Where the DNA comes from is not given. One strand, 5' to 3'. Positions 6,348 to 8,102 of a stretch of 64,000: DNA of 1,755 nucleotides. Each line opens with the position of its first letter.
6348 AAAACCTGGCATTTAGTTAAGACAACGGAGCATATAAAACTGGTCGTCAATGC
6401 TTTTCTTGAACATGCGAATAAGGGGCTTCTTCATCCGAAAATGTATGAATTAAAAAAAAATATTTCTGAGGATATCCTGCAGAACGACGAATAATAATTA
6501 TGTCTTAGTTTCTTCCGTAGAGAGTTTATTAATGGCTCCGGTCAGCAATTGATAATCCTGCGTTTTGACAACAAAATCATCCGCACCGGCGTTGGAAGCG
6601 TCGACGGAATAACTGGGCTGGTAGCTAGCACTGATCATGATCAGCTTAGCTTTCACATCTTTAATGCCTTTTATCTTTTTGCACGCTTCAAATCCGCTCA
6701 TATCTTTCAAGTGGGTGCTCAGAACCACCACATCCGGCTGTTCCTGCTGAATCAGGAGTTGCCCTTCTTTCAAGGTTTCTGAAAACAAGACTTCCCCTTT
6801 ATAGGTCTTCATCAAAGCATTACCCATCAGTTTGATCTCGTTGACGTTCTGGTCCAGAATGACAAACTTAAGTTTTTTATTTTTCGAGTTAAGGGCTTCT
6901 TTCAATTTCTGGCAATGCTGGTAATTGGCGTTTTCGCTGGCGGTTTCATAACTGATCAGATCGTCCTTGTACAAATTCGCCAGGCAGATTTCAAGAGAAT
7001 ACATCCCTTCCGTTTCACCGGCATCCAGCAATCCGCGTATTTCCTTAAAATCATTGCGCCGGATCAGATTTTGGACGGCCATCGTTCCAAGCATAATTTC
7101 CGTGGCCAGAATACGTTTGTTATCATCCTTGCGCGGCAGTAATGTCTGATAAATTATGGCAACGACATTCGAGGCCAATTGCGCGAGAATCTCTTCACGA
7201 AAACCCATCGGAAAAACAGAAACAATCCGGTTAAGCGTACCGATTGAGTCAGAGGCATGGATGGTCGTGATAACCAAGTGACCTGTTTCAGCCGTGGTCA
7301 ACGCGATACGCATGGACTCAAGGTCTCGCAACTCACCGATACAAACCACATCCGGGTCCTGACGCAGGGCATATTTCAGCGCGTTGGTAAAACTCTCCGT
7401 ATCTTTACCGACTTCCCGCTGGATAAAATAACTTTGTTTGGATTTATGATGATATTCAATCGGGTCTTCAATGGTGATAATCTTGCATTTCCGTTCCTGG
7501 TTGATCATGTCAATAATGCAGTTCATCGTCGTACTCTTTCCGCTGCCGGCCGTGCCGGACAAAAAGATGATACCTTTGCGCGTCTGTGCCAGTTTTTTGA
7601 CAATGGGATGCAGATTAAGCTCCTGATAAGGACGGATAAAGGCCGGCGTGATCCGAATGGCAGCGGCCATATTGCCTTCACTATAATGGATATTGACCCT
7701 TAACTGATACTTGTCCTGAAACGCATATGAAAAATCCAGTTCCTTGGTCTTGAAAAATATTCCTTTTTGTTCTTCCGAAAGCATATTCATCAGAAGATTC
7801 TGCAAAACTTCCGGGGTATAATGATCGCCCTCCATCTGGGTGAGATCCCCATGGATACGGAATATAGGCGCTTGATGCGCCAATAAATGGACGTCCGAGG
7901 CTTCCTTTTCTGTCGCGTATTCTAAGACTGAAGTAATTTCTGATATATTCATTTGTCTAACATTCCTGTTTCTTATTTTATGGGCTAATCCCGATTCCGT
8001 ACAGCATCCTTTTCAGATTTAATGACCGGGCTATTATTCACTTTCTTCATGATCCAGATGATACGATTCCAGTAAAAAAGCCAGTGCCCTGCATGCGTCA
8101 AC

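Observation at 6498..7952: PilT retraction ATPase carrying a C-terminal pseudo-receiver domain (Ser at the phospho-Asp position)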

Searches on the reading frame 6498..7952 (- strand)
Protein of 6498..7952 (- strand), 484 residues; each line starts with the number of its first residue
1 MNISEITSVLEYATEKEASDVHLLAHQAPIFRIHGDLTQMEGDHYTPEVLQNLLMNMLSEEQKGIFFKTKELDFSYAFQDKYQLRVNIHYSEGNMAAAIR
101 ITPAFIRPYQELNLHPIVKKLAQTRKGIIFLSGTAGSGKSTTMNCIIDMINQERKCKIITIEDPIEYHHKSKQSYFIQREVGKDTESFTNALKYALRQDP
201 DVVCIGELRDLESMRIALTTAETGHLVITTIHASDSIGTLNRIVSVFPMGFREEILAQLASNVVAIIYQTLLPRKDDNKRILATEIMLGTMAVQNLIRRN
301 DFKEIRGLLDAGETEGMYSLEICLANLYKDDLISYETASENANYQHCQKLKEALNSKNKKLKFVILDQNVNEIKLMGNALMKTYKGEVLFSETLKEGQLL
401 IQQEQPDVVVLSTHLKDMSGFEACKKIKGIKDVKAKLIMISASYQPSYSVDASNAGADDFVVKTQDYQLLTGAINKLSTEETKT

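Call 4: search_protein_families(library=pfam, proteins=[window:6498-7952:-], max_evalue=1)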
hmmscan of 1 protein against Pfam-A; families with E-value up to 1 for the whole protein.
window:6498-7952:- (484 aa): 29 families (the best 25 are shown)
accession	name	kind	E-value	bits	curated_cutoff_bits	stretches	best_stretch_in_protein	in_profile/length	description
PF00437.27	T2SSE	-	2.5e-42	145.3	24.9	1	6-281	12-287/370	Type II/IV secretion system protein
PF00072.30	Response_reg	-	5e-13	49.6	30.2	1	365-474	3-110/111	Response regulator receiver domain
PF13401.12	AAA_22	-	3.6e-05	24.5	27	1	125-197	4-59/130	AAA domain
PF18766.7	SWI2_SNF2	-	0.00022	21.4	26.7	1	116-204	8-97/221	SWI2/SNF2 ATPase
PF13604.12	AAA_30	-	0.00077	19.7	27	1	117-158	9-49/191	AAA domain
PF24883.2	NPHP3_N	-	0.00079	20.1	24.8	1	124-198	20-78/164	Nephrocystin 3, N-terminal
PF04851.21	ResIII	-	0.00081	19.8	22.5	1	106-225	4-101/164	Type III restriction enzyme, res subunit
PF20720.3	nSTAND3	-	0.00086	19.5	27.2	1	124-176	15-70/155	Novel STAND NTPase 3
PF01935.23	DUF87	-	0.0016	19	23.2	1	133-171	30-68/220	Helicase HerA, central domain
PF13173.12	AAA_14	-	0.0017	18.8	27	1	127-179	3-57/129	AAA domain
PF13191.12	AAA_16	-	0.0029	18.6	32.6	1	114-153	12-51/167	AAA ATPase domain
PF13245.12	AAA_19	-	0.0041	17.7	25.1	1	124-157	9-45/134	AAA domain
PF25199.1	nSTAND_NTPase5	-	0.0042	17.3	34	1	119-165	34-80/145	Novel STAND NTPase 5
PF00005.33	ABC_tran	-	0.0069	17.4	25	1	127-175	12-63/137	ABC transporter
PF13476.12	AAA_23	-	0.0074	17.4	27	1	106-362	7-201/201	AAA domain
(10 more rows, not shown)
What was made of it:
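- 6519..6869 (-): Aspartate-less pseudo-receiver domain (residues 362-478), (βα)5 fold. Pfam PF00072 E 5e-13 (call 4).
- On Receiver domain (PF00072, CheY-like): 49.6 bits against 30.2 (call 4).
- Checked: Pfam finds T2SSE at 6-281 (E 2.5e-42) and Response_reg at 365-474 (E 5e-13; 49.6 bits against a gathering score of 30.2) (call 4).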

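Call 5: search_protein_families(library=ncbifam, proteins=[window:6498-7952:-], max_evalue=1)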
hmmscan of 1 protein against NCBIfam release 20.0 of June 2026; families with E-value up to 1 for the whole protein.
window:6498-7952:- (484 aa): 80 families (the best 25 are shown)
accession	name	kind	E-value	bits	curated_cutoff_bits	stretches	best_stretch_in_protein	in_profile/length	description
TIGR01420.1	pilT_fam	subfamily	5.7e-117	390.8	319.1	1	6-345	2-341/343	PilT/PilU family type 4a pilus ATPase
NF041000.1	ATPase_ComGA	equivalog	2.8e-41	141.3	300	1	8-273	2-266/267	competence type IV pilus ATPase ComGA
TIGR02525.1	plasmid_TraJ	equivalog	3.5e-38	131.5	368.3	1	87-304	110-329/372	plasmid transfer ATPase TraJ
TIGR02533.1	type_II_gspE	equivalog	8.3e-35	120.4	630.25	1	118-272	235-379/486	type II secretion system ATPase GspE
TIGR02524.1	dot_icm_DotB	equivalog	5.1e-32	111.4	463.3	1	6-305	6-317/358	Dot/Icm type IV secretion system ATPase DotB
TIGR02538.1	type_IV_pilB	equivalog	1e-29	103.6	675.65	1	123-273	313-453/564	type IV-A pilus assembly ATPase PilB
NF007755.0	PRK10436.1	equivalog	1.8e-28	99.4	617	1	5-269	88-352/465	type II secretion system protein GspE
NF053534.1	T4PilAsmATPsTfpB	equivalog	2.6e-27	95.5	850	1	118-246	328-452/584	type IV pilus assembly ATPase TfpB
NF058587.1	archaellum_moto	equivalog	1.3e-19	70.4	550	1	128-255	277-404/527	archaellum flagellar ATPase motor FlaI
TIGR02788.1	VirB11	equivalog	2e-17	63.2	249.95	1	113-269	132-293/308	P-type DNA transfer ATPase VirB11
TIGR02782.1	TrbB_P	equivalog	1.1e-16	61.1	304.55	1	119-269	130-277/303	P-type conjugative transfer ATPase TrbB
NF010469.0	PRK13894.1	subfamily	7e-13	48.6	508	1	118-251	142-272/320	conjugal transfer ATPase TrbB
NF053672.1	bindosome_BasE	exception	5.6e-12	45.2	1000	1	126-282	270-425/512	bindosome assembly system ATPase subunit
NF007135.0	PRK09581.1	equivalog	1.5e-11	43.8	474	1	364-470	6-113/457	PleD family two-component system response regulator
TIGR02875.1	spore_0_A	equivalog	2e-10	40.4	200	1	359-480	1-124/262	sporulation transcription factor Spo0A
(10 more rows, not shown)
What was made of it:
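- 6918..7937 (-): PilT-family ATPase module (residues 6-345: N-terminal domain plus RecA-like ATPase domain). TIGR01420 scores 390.8 bits, above the 319.1 cut-off (call 5).
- On PilT/PilU family type IVa pilus ATPase (TIGR01420): 390.8 bits against a cut-off of 319.1; residues 6-345 cover profile positions 2-341 of 343 (call 5).
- Closest known: PilT retraction ATPases. Same: The score is above the TIGR01420 cut-off (call 5).
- Checked: NCBIfam TIGR01420 pilT_fam scores 390.8 bits against a cut-off of 319.1, over residues 6-345 (call 5).
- The score is above the curated PilT/PilU cut-off (call 5).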

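Call 8: find_homologous_proteins(query=window:6498-7952:-, max_evalue=1e-10)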
Query window:6498-7952:- (484 aa): 8000 proteins with E <= 1e-10 among 8000 candidates; the best 120 are listed.
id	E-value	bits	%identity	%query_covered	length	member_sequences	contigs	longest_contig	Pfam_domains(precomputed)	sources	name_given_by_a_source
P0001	0.0e+0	1064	100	100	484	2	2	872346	PF00437.27,PF00072.31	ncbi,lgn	ncbi:MAG: PilT/PilU family type 4a pilus ATPase [Candidatus Omnitrophota bacterium]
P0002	6.7e-276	933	86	99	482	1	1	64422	PF00437.27,PF00072.31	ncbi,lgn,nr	ncbi:MAG: PilT/PilU family type 4a pilus ATPase [Candidatus Omnitrophica bacterium]|nr:PilT/PilU fam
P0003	5.5e-274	927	86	100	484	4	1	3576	PF00437.27,PF00072.31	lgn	-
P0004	2.7e-226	770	73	99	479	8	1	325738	PF00437.27,PF00072.31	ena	-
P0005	7.8e-212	722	68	98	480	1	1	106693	PF00437.27,PF00072.31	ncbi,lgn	-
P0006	2.9e-208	710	67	99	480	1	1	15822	PF00437.27,PF00072.31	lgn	-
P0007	3.0e-190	651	63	99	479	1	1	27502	PF00437.27,PF00072.31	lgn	-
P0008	3.1e-152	526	40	69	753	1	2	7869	PF13173.13,PF00265.25,PF00437.27,PF13604.13,PF13555.13,PF13671.13,PF13401.13,PF20703.4,PF03029.24,PF00448.29,PF07728.21,PF04851.22,PF13191.13,PF06414.19,PF13514.13,PF01935.24,PF00005.34,PF13476.13,PF01580.25,PF25199.2,PF20720.4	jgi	jgi:pilus retraction protein PilT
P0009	5.3e-150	518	42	70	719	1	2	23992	PF13173.13,PF00265.25,PF00437.27,PF13604.13,PF13245.13,PF13555.13,PF13671.13,PF00004.36,PF13401.13,PF03029.24,PF00448.29,PF07728.21,PF03215.22,PF04851.22,PF13191.13,PF06414.19,PF01935.24,PF00005.34,PF12775.14,PF13476.13,PF01580.25,PF25199.2,PF20720.4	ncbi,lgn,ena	-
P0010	2.9e-146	506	41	69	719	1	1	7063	PF13173.13,PF00265.25,PF00437.27,PF13604.13,PF13245.13,PF13555.13,PF13671.13,PF13401.13,PF00448.29,PF04851.22,PF13191.13,PF13514.13,PF01935.24,PF24883.3,PF00005.34,PF13476.13,PF01580.25,PF25199.2,PF20720.4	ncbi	-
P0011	6.0e-146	505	41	69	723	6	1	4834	PF13173.13,PF13604.13,PF13671.13,PF13401.13,PF00448.29,PF07728.21,PF04851.22,PF13191.13,PF06414.19,PF13514.13,PF24883.3,PF13476.13,PF01580.25,PF25199.2,PF00265.25,PF00437.27,PF13245.13,PF13555.13,PF20703.4,PF03029.24,PF01935.24,PF00005.34,PF12775.14,PF20720.4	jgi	jgi:twitching motility protein PilT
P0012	1.3e-143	497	42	69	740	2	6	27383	PF13173.13,PF00437.27,PF13604.13,PF13245.13,PF13555.13,PF00004.36,PF13401.13,PF13238.13,PF03029.24,PF13191.13,PF06414.19,PF13514.13,PF01935.24,PF00005.34,PF13476.13,PF09848.16,PF01580.25,PF25199.2,PF20720.4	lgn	-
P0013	1.6e-143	497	40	72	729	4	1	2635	PF13173.13,PF13604.13,PF00485.25,PF00004.36,PF13401.13,PF13238.13,PF00448.29,PF04851.22,PF13191.13,PF06414.19,PF02492.26,PF10412.16,PF24883.3,PF13476.13,PF01580.25,PF25199.2,PF03266.22,PF00437.27,PF13245.13,PF13555.13,PF03029.24,PF01935.24,PF00005.34,PF12775.14,PF20720.4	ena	-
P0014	8.9e-143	494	44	69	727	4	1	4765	PF13173.13,PF00265.25,PF00437.27,PF13604.13,PF13245.13,PF13555.13,PF13401.13,PF20703.4,PF03029.24,PF00448.29,PF04851.22,PF13191.13,PF06414.19,PF01935.24,PF00005.34,PF13476.13,PF01580.25,PF25199.2,PF20720.4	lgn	-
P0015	4.0e-142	492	42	69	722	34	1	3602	PF13173.13,PF00437.27,PF13604.13,PF13245.13,PF13555.13,PF00004.36,PF13401.13,PF03029.24,PF03215.22,PF13191.13,PF06414.19,PF01935.24,PF24883.3,PF00005.34,PF12775.14,PF13476.13,PF01580.25,PF25199.2,PF20720.4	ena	-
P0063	3.5e-135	469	48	97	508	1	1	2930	PF00437.27,PF23198.2,PF00072.31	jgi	jgi:twitching motility protein PilT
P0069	4.8e-134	466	48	99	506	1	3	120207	PF00437.27,PF13604.13,PF00072.31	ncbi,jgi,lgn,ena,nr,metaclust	ncbi:MAG TPA: type IV pili twitching motility protein PilT [Candidatus Omnitrophica bacterium]|nr:MA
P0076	2.6e-133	463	47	97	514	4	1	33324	PF00437.27,PF00072.31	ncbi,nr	ncbi:MAG TPA: PilT/PilU family type 4a pilus ATPase [Candidatus Omnitrophota bacterium]|nr:PilT/PilU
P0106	1.9e-129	451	46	96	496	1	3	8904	PF00437.27,PF13604.13,PF00072.31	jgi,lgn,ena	-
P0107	7.0e-129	449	46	97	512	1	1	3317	PF00437.27,PF00072.31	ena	-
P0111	1.5e-128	448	46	99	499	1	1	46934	PF00437.27,PF00072.31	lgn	-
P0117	5.9e-128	446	47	97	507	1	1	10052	PF00437.27,PF13604.13,PF00072.31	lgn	-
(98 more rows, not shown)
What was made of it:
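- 6498..7952 (-): Complete CDS of the PilT-pseudo-receiver fusion protein (484 aa; stop codon 6498-6500). 100% identical to P0001, named 'PilT/PilU family type 4a pilus ATPase [Candidatus Omnitrophota bacterium]', on an 872-kb contig (call 8).
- The identical protein appears in two sources and on two contigs (call 8).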

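Call 14: predict_structure(alignment_id=A1)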
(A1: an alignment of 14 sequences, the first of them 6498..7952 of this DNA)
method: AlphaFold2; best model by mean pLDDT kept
length: 484 residues; sequences in the alignment: 14
mean_pLDDT: 81.3   pTM: 0.61
mean pLDDT of the five models: 81.3, 70.4, 69.7, 66.9, 62.2
residues with pLDDT >= 90: 106; 70-90: 314; 50-70: 43; < 50: 21
segments of 3 or more residues with pLDDT < 50: 169-184, 481-484
pLDDT, mean of each block of 10 residues (from residue 1): 80 85 91 81 86 88 87 75 81 87 78 84 92 80 84 75 52 43 59 78 82 88 89 89 89 92 93 77 88 91 86 72 84 82 69 58 87 84 75 87 88 91 90 86 87 91 85 75 36
secondary structure, 60 per line:
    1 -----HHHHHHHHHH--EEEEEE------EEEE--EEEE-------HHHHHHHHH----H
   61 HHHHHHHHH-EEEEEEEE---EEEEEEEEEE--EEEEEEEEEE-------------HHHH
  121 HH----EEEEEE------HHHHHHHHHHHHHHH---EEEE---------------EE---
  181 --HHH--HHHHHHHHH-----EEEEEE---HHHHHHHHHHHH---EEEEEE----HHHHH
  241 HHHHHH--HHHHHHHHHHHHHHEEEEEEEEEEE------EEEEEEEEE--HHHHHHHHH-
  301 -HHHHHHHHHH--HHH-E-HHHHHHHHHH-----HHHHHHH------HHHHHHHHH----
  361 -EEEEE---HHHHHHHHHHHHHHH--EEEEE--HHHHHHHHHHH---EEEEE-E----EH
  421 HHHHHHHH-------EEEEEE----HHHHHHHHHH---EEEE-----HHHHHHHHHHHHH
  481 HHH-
elements in order: H6-15 E18-23 E30-33 E36-39 H47-55 H60-69 E71-78 E82-91 E94-103 H117-122 E127-132 H139-153 E157-160 H188-196 E202-207 H211-222 E226-231 H236-246 H249-262 E263-273 E280-288 H291-299 H302-311 H320-329 H335-341 H348-356 E362-366 H370-384 E387-391 H394-404 E408-412 H420-428 E436-441 H446-455 E459-462 H468-483
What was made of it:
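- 6870..6917 (-): Short conserved helical linker (residues 346-361, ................). AF2 predicts helix 348-356 (call 14).
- The monomer AF2 model has pTM 0.61 and a low-confidence linker (call 14).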

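Call 19: find_encoding_contigs(protein=P0004, flank=10000, max_places=2)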
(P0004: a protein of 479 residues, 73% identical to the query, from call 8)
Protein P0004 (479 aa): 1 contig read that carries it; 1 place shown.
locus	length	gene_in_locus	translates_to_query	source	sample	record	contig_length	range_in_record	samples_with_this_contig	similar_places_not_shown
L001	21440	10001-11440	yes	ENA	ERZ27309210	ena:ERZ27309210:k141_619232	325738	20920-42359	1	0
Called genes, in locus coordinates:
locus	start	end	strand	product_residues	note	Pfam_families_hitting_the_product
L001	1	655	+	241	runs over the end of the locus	PF07589:PEP_exosort_dom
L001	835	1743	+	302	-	PF02129:Peptidase_S15, PF05448:AXE1 (faint), PF01738:DLH (faint), PF00561:Abhydrolase_1, PF12146:Hydrolase_4, PF12697:Abhydrolase_6, PF00326:Peptidase_S9 (faint)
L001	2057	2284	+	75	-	-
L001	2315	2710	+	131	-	-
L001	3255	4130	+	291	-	PF21088:MS_channel_1st, PF00924:MS_channel_2nd, PF21082:MS_channel_3rd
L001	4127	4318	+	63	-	-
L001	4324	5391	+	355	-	PF01544:CorA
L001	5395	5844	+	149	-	PF05618:RimB-like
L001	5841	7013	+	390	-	PF18030:Rimk_N, PF02655:ATP-grasp_3, PF08443:RimK, PF14397:ATPgrasp_ST (faint), PF02955:GSH-S_ATP, PF02080:TrkA_C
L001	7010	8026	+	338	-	PF24827:AstE_AspA_cat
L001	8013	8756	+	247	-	PF00069:Pkinase, PF07714:PK_Tyr_Ser-Thr (weak)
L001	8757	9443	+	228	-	PF13672:PP2C_2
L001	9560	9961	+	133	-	PF00571:CBS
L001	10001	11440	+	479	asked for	PF00437:T2SSE, PF00072:Response_reg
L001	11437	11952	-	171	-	-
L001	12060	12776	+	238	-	PF00595:PDZ (weak), PF17820:PDZ_6 (weak)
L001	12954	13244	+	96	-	-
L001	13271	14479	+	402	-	PF01546:Peptidase_M20, PF07687:M20_dimer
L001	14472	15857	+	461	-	PF00202:Aminotran_3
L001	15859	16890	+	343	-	PF04958:AstA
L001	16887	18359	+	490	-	PF00171:Aldedh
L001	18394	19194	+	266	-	PF07063:HGLS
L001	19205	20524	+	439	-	PF04996:AstB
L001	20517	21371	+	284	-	PF01842:ACT, PF00551:Formyl_trans_N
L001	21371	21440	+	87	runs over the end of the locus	PF06961:DUF1294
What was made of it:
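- In L001 a Pkinase and a PP2C gene lie immediately upstream of the CBS-pilT-REC pair (call 19).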

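Call 20: find_encoding_contigs(protein=P0069, flank=10000, max_places=2)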
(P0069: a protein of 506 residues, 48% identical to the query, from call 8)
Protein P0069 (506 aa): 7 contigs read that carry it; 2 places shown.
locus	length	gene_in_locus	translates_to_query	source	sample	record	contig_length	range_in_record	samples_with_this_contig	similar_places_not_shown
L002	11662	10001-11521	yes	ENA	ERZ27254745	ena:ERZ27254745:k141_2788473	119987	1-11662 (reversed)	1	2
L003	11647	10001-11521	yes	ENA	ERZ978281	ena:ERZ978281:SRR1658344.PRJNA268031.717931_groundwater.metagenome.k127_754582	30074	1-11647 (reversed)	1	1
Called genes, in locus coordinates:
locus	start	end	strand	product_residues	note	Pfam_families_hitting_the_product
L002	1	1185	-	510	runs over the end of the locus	-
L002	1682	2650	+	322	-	PF00872:Transposase_mut, PF10551:MULE (faint)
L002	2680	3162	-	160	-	PF00856:SET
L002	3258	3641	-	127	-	PF00072:Response_reg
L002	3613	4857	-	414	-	PF00072:Response_reg, PF00512:HisKA, PF02518:HATPase_c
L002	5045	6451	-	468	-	PF13505:OMP_b-brl (faint), PF17251:Pom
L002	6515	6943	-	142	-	PF08332:CaMKII_AD (faint), PF13474:SnoaL_3 (weak), PF14534:DUF4440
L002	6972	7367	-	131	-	-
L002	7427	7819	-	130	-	PF11969:DcpS_C, PF01230:HIT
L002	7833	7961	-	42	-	-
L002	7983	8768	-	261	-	PF00929:RNase_T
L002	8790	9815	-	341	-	PF24521:Ank_KRIT1 (faint), PF00023:Ank (faint), PF12796:Ank_2, PF13637:Ank_4 (weak), PF12796:Ank_2, PF13637:Ank_4 (weak), PF12796:Ank_2, PF13857:Ank_5 (weak), +2 more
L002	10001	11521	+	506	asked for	PF00437:T2SSE, PF13604:AAA_30 (faint), PF00072:Response_reg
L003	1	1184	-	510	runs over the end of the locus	-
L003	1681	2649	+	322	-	PF00872:Transposase_mut, PF10551:MULE (faint)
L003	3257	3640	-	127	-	PF00072:Response_reg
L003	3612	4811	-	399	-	PF00072:Response_reg, PF00512:HisKA, PF02518:HATPase_c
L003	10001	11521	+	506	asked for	PF00437:T2SSE, PF13604:AAA_30 (faint), PF00072:Response_reg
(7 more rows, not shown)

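Call 21: find_encoding_contigs(protein=P0005, flank=8000, max_places=1)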
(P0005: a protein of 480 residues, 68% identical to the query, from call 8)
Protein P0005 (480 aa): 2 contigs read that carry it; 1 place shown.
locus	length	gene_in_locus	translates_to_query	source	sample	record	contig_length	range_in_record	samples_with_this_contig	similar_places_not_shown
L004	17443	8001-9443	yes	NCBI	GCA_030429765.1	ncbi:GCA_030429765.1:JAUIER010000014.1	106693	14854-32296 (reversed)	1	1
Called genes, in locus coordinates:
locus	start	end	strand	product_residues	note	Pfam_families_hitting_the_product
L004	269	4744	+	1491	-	PF10604:Polyketide_cyc2 (faint)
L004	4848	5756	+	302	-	PF01841:Transglut_core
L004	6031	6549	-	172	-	-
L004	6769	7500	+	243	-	PF28559:TPR_SusR (faint), PF13174:TPR_6 (faint), PF13374:TPR_10 (faint), PF13428:TPR_14 (faint), PF13432:TPR_16 (faint), PF13424:TPR_12, PF00515:TPR_1 (weak), PF07719:TPR_2 (weak), +2 more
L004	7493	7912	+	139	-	-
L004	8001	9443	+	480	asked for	PF00437:T2SSE, PF00072:Response_reg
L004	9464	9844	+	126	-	PF19124:DUF5808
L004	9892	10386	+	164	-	PF00254:FKBP_C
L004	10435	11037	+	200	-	PF12569:NatA_aux_su (faint), PF00515:TPR_1 (faint), PF07719:TPR_2 (faint), PF13181:TPR_8 (faint), PF13428:TPR_14 (faint), PF13432:TPR_16 (faint), PF13424:TPR_12 (faint), PF13371:TPR_9 (faint), +3 more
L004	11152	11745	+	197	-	PF04445:SAM_MT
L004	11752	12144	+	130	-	PF01479:S4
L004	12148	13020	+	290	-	PF06271:RDD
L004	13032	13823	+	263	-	PF04116:FA_hydroxylase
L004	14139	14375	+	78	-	-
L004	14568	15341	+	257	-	PF01925:TauE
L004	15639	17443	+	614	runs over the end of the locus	PF09084:NMT1 (weak)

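Call 22: find_encoding_contigs(protein=P0007, flank=8000, max_places=1)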
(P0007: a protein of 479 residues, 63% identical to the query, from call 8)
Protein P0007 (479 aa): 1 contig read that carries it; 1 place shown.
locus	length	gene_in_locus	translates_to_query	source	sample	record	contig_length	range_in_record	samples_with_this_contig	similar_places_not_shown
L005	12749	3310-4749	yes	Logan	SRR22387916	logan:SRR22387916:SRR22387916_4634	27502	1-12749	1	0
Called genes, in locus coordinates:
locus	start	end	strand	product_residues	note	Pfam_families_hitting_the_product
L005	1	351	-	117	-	?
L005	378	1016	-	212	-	-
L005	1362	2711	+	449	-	PF00909:Ammonium_transp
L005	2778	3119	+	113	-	PF00543:P-II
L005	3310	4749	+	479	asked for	PF00437:T2SSE, PF00072:Response_reg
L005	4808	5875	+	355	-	PF08240:ADH_N, PF03446:NAD_binding_2 (faint), PF02826:2-Hacid_dh_C (weak), PF00107:ADH_zinc_N, PF13602:ADH_zinc_N_2 (weak)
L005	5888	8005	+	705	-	PF13500:AAA_26, PF07085:DRTGG, PF01515:PTA_PTB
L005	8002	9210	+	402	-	PF00871:Acetate_kinase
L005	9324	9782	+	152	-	PF07963:N_methyl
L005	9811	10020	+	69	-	PF12843:QSregVF_b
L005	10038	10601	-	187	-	PF13948:DUF4215 (weak)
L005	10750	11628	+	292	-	PF00165:HTH_AraC, PF12833:HTH_18, PF01035:DNA_binding_1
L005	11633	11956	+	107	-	PF07883:Cupin_2 (weak)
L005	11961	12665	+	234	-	-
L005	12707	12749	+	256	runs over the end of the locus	PF05401:NodS (weak), PF05175:MTS, PF01209:Ubie_methyltran (weak), PF13489:Methyltransf_23, PF13847:Methyltransf_31, PF08241:Methyltransf_11, PF08242:Methyltransf_12, PF13649:Methyltransf_25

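Call 23: find_encoding_contigs(protein=P0076, flank=8000, max_places=1)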
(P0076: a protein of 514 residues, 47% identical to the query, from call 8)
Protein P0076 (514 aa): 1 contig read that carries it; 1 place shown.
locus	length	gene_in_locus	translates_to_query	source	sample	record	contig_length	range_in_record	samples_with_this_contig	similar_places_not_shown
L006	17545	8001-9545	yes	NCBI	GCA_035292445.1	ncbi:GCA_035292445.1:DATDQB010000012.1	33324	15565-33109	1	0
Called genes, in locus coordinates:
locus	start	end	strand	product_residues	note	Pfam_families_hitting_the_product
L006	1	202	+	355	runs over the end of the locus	PF00534:Glycos_transf_1, PF13692:Glyco_trans_1_4, PF13524:Glyco_trans_1_2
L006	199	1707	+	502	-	PF01943:Polysacc_synt, PF13440:Polysacc_synt_3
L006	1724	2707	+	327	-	PF13489:Methyltransf_23, PF07021:MetW, PF08003:Methyltransf_9 (weak), PF13847:Methyltransf_31, PF08241:Methyltransf_11, PF08242:Methyltransf_12, PF13649:Methyltransf_25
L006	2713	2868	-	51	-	-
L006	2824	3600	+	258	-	PF00535:Glycos_transf_2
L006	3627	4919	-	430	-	PF13231:PMT_2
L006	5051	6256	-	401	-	PF00365:PFK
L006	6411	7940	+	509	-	PF13414:TPR_11 (faint), PF13431:TPR_17 (faint), PF00515:TPR_1 (faint), PF07719:TPR_2 (faint), PF13181:TPR_8 (faint)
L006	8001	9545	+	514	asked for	PF00437:T2SSE, PF00072:Response_reg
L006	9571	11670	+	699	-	PF13414:TPR_11, PF13424:TPR_12, PF00515:TPR_1, PF13414:TPR_11, PF00515:TPR_1, PF13424:TPR_12, PF13414:TPR_11, PF13432:TPR_16, +36 more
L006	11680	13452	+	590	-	PF00515:TPR_1 (weak), PF23914:TPR_CcmH_CycH, PF00515:TPR_1, PF07719:TPR_2 (weak), PF13424:TPR_12, PF13432:TPR_16, PF00515:TPR_1 (weak), PF07719:TPR_2 (weak), +11 more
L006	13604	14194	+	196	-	PF07661:MORN_2 (faint)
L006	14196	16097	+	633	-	PF13424:TPR_12, PF00515:TPR_1, PF13432:TPR_16, PF00515:TPR_1, PF13424:TPR_12, PF13432:TPR_16, PF13414:TPR_11, PF00515:TPR_1, +16 more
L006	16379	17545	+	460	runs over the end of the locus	PF05157:MshEN, PF00437:T2SSE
